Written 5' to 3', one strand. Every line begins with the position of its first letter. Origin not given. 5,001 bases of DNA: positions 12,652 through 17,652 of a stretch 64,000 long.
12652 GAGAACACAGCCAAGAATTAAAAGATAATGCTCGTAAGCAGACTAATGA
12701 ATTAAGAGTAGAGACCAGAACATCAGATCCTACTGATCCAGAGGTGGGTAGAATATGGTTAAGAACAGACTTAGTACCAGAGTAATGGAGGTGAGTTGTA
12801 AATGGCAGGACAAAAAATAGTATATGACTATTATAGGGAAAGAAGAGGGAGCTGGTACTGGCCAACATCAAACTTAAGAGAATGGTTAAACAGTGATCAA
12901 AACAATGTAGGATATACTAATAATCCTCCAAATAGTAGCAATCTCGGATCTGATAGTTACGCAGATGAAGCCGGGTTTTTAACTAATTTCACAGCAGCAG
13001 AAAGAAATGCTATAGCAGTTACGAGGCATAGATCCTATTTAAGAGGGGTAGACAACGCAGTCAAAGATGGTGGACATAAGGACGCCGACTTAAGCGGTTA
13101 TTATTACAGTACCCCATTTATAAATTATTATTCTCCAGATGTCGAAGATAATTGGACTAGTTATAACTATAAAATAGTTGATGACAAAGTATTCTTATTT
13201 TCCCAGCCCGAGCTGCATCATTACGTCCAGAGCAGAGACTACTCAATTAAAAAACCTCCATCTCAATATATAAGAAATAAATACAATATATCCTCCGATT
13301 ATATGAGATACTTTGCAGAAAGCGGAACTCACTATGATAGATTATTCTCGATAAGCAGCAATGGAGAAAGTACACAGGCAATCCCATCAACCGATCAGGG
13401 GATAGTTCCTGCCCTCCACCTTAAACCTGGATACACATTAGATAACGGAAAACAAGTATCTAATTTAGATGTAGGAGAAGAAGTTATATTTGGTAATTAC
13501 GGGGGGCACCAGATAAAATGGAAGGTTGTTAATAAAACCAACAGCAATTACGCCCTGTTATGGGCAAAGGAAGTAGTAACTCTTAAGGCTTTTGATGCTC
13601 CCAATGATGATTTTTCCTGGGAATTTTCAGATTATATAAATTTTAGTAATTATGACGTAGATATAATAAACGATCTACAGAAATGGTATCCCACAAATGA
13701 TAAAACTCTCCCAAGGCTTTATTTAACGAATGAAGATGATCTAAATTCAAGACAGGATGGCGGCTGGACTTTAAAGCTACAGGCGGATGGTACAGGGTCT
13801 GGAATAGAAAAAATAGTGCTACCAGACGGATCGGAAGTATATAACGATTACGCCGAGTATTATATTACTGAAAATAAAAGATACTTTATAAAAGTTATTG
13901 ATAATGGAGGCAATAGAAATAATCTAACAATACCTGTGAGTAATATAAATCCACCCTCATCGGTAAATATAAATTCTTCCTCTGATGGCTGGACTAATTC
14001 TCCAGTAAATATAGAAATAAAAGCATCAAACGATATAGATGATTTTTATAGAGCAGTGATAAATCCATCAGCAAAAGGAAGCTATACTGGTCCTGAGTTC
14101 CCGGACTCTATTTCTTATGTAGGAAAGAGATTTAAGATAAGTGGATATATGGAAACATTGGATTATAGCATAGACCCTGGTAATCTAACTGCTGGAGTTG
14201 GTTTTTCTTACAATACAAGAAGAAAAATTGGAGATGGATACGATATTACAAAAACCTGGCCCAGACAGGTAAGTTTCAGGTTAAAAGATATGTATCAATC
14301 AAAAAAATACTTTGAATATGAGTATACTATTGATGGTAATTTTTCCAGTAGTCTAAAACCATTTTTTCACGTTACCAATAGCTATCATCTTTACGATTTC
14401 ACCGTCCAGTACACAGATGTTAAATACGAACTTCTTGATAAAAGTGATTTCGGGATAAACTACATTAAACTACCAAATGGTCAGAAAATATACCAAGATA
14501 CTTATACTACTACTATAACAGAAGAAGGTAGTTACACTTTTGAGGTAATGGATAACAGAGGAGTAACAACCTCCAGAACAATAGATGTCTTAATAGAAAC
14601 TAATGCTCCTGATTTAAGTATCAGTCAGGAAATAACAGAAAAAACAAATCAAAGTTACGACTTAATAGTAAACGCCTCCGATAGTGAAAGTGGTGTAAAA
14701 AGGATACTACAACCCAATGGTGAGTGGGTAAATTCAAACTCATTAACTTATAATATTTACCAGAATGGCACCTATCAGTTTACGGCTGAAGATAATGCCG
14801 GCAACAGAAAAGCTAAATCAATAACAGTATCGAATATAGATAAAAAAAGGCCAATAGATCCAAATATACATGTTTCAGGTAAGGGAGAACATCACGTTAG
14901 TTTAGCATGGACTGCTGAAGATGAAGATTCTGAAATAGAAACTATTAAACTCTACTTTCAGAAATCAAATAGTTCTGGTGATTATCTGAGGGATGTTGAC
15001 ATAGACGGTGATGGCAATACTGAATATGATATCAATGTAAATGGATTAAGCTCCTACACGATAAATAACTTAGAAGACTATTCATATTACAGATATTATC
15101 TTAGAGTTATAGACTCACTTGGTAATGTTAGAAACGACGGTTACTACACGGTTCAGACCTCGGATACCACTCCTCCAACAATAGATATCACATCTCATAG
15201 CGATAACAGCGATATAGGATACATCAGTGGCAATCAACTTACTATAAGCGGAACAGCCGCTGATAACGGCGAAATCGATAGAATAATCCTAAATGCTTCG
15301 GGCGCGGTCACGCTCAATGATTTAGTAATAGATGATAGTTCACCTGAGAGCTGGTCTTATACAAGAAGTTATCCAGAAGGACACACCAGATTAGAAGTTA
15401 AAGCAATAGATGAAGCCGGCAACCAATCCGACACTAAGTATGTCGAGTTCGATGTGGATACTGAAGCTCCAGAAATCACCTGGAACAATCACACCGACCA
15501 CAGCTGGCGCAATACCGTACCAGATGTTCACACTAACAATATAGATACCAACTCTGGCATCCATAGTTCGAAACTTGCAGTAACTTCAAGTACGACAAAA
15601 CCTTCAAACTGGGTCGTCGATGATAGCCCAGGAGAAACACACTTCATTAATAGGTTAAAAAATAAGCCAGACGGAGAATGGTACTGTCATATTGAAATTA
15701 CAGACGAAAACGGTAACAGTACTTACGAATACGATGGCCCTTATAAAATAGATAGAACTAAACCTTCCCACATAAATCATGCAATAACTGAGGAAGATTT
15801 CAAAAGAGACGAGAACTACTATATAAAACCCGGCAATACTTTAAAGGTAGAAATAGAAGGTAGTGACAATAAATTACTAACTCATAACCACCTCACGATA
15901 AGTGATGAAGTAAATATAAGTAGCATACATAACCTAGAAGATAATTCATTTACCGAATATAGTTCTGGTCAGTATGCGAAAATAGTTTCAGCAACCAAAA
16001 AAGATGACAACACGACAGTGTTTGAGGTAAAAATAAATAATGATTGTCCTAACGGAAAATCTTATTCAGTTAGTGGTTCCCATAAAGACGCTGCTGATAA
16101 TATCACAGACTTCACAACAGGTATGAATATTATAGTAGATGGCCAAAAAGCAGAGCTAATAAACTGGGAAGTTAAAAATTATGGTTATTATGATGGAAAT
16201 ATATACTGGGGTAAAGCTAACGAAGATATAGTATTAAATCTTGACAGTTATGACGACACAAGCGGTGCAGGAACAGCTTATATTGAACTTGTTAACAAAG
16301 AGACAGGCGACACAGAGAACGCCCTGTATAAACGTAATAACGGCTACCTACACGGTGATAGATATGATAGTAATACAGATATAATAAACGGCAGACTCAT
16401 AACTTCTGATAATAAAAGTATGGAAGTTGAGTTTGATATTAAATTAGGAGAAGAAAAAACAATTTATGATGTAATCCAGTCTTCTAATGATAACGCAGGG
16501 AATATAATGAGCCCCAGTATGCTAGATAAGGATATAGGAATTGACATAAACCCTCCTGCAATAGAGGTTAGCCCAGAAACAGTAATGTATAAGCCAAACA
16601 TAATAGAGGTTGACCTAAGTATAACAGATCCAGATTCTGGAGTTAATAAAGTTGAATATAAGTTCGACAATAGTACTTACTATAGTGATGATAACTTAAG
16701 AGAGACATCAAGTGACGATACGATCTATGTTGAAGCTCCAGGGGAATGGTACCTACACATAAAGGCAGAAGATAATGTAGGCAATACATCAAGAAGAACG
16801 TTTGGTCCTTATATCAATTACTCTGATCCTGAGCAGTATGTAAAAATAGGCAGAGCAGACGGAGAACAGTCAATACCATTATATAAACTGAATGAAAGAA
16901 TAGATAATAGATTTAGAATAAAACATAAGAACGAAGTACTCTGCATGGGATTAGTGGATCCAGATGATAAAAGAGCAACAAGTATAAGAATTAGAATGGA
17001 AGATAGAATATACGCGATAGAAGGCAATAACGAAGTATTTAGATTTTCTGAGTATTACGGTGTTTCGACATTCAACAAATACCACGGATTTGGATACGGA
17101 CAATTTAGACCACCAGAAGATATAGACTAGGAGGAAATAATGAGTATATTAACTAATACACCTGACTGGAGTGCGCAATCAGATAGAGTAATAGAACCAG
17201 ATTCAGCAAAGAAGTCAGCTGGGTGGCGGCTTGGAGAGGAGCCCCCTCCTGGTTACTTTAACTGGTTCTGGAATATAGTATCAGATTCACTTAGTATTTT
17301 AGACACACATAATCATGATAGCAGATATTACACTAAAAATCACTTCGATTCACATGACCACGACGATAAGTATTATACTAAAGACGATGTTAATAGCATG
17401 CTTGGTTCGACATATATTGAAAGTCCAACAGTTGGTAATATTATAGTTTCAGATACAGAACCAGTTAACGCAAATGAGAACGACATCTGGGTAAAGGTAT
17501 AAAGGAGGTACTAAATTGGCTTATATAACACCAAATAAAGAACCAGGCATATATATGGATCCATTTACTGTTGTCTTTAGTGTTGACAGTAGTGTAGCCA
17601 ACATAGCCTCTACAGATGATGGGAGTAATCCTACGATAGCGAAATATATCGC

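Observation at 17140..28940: Mosaic multi-fiber locus: four fibers share an N-terminal PPxG(Y/H)FNWFW adaptor motif and swap C-terminal modules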

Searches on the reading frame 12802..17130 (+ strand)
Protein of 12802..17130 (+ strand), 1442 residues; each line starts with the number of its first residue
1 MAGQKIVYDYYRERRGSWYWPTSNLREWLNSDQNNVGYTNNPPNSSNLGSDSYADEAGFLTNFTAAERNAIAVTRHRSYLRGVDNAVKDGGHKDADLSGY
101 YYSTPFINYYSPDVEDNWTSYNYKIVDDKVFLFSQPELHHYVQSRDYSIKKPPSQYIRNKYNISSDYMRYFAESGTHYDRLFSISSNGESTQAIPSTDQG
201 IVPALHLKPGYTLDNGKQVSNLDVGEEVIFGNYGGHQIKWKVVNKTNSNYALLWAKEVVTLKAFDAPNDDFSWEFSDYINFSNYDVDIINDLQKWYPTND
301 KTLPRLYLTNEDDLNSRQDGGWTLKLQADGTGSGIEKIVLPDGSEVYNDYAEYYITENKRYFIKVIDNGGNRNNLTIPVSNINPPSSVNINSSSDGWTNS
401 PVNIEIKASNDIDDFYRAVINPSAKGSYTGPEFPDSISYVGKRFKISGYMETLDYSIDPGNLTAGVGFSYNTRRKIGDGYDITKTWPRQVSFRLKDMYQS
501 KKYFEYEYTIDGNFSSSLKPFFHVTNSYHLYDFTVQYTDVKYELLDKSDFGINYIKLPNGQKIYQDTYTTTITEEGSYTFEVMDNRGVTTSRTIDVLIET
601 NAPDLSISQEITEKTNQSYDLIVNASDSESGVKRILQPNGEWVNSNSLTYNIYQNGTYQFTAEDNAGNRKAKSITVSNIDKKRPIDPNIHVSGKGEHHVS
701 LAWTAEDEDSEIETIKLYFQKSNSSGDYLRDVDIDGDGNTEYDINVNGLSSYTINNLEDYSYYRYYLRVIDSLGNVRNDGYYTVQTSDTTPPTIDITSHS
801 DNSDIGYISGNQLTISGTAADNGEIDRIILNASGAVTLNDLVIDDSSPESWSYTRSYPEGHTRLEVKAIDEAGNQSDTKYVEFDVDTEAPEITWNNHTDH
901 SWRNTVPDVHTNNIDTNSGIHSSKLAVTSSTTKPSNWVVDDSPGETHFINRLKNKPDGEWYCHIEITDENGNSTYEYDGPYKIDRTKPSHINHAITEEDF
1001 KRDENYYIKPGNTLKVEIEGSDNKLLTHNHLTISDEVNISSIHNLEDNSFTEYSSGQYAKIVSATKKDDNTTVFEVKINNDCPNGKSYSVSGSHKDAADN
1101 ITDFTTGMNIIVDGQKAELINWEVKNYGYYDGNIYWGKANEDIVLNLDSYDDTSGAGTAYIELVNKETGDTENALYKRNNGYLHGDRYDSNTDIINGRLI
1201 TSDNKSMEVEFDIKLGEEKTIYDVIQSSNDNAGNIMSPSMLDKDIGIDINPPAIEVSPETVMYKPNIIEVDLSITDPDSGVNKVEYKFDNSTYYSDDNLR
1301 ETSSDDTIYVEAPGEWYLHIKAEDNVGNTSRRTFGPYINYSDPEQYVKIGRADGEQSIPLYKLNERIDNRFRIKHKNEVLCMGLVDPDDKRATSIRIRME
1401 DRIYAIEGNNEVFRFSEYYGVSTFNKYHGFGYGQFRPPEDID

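Call 10: search_protein_families(library=phrogs, proteins=[window:12802-17130:+], max_evalue=0.001)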
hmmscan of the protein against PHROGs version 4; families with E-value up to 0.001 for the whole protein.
window:12802-17130:+ (1442 aa): 0 families

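Call 31: search_protein_families(library=pfam, proteins=[window:12802-17130:+], max_evalue=0.01)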
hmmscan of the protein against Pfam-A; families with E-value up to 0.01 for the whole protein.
window:12802-17130:+ (1442 aa): 6 families
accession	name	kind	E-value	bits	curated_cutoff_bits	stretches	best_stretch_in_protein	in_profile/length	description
PF19077.6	Big_13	-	2.3e-08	34.9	27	1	791-887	4-102/102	Bacterial Ig-like domain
PF19789.6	DUF6273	-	1.5e-05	25.3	23.5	1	11-208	25-171/172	Domain of unknown function (DUF6273)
PF24893.1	DUF7743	-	6.8e-05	23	27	1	608-678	11-82/120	Domain of unknown function (DUF7743)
PF06832.18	BiPBP_C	-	7.7e-05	23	26.8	0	916-973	25-85/90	Penicillin-Binding Protein C-terminus Family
PF17957.7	Big_7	-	0.00065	20.7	24.1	1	792-865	1-69/70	Bacterial Ig domain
PF00041.27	fn3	-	0.00089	19.9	25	1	688-772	5-71/84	Fibronectin type III domain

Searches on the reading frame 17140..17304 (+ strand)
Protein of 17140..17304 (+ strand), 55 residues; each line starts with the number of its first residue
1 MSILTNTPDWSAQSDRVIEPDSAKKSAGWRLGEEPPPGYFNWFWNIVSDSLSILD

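Call 38: search_protein_representatives(alignment_id=A5)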
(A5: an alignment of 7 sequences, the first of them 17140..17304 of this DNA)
Query: 7 sequences, 55 profile positions. Proteins with E-value up to 0.001 (for the whole library): 1864; up to 1e-10: 14; up to 1e-30: 0. The best 150 are listed.
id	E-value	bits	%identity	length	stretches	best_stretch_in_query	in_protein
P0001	3.5e-25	104.1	-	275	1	1-55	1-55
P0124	1.0e-23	99.4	-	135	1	1-55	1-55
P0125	1.1e-23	99.3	-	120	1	1-55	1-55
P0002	7.6e-23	96.7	-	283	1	1-55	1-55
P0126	1.2e-22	96.0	-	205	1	1-55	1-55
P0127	3.7e-22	94.4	-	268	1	1-55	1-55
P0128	9.8e-22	93.1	-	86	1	1-55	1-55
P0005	3.3e-21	91.4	-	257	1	1-55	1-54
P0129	4.8e-16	74.9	-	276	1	1-54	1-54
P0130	4.7e-13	65.3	-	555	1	1-53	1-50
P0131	1.1e-12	64.2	-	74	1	1-55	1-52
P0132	7.3e-12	61.5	-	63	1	1-55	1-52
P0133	4.3e-11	59.0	-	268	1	1-55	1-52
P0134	4.6e-11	58.9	-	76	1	1-55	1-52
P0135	1.1e-10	57.8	-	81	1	6-52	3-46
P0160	1.1e-09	54.5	-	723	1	5-54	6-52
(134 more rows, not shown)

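Call 42: search_protein_families(library=pfam, alignment_id=A7, max_evalue=0.001)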
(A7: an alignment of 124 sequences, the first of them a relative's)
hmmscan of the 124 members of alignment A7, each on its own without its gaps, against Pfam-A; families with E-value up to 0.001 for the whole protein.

A. member 1, P0126 (205 aa): 1 family
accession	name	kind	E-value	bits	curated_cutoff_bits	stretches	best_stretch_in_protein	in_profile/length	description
PF21939.1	Gp10_C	-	1.6e-33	117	27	1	84-204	2-139/139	Baseplate structural protein Gp10, C-terminal domain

B. families by the number of members that match (of 124 scanned): 14 families
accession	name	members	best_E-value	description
PF03406.18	Phage_fiber_2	8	1.6e-14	Phage tail fibre repeat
PF21939.1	Gp10_C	4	5.5e-35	Baseplate structural protein Gp10, C-terminal domain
PF21882.2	Gp53-like_C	4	1.1e-17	Putative tail fiber protein gp53-like, C-terminal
PF11133.13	Phage_head_fibr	2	1.1e-07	Head fiber protein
PF13360.13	PQQ_2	2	1.8e-07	Outer membrane protein assembly factor BamB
PF11962.13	Peptidase_G2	1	6.5e-45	Peptidase_G2, IMC autoproteolytic cleavage domain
PF22337.1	Phage_fiber_rpt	1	2.3e-07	Phage tail fiber repeats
PF21722.4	Gly_rich_2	1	2.3e-06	Glycine-rich domain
PF01568.27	Molydop_binding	1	6.4e-06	Molydopterin dinucleotide binding domain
PF00386.27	C1q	1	4.2e-05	C1q domain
PF07484.17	Collar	1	6e-05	Phage Tail Collar Domain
PF05658.19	YadA_head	1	0.00027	YadA head domain repeat (2 copies)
PF12219.14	End_tail_spike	1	0.00037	Catalytic domain of bacteriophage endosialidase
PF14870.12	PSII_BNR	1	0.00046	Photosynthesis system II assembly factor YCF48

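Call 49: find_related_loci(query=A5, collection=viral_contigs, flank=10000)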
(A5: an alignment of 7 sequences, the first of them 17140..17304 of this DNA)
Query A5 (55 aa) in viral_contigs; peptide patterns used: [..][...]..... (x = any residue, [..] = any of these).
60 stretches matched a pattern; 1 encode a relative of the query (tblastn E <= 1e-3); 1 distinct loci.
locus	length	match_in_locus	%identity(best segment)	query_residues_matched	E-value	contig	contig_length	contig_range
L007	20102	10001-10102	46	8-44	1e-8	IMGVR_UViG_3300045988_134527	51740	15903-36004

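Call 99: search_protein_families(library=ncbifam, proteins=[P0160, P0130], max_evalue=0.01)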
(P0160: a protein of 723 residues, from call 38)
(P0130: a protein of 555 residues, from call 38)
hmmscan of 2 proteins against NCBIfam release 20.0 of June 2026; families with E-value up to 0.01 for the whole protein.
P0160 (723 aa): 0 families

P0130 (555 aa): 0 families

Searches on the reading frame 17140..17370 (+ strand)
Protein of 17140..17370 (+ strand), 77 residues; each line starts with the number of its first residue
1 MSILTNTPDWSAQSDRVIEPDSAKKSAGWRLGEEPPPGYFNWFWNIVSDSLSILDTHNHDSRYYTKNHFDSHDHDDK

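Call 15: search_solved_structures(query=A1, max_evalue=10, show_alignments=2)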
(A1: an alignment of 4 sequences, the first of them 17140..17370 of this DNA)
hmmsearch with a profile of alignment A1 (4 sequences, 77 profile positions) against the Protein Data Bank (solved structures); distinct sequences matched with E-value up to 10: 0.

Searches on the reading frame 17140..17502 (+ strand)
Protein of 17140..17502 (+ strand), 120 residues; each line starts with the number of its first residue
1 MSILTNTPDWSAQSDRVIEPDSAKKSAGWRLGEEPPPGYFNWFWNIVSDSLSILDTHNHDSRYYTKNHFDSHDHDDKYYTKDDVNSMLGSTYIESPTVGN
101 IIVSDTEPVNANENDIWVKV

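Call 5: search_protein_families(library=pfam, proteins=[window:17140-17502:+], max_evalue=0.1)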
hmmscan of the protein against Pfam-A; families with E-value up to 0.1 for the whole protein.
window:17140-17502:+ (120 aa): 0 families

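Call 6: search_protein_families(library=phrogs, proteins=[window:17140-17502:+], max_evalue=0.01)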
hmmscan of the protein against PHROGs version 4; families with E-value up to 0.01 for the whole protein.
window:17140-17502:+ (120 aa): 4 families
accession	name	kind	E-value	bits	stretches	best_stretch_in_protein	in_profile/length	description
phrog_7389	-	tail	2e-07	31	1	6-77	10-79/732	tail fiber protein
phrog_2126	-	tail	2.1e-05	25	1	6-59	8-59/459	tail fiber protein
phrog_2282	-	tail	0.0015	18.6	1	10-47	14-49/547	tail fiber protein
phrog_35034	-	unknown function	0.003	18.1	1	7-77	8-78/242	-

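Call 99: search_protein_families(library=ncbifam, proteins=[window:17140-17502:+], max_evalue=0.01)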
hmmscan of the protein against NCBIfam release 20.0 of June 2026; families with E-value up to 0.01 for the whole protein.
window:17140-17502:+ (120 aa): 0 families
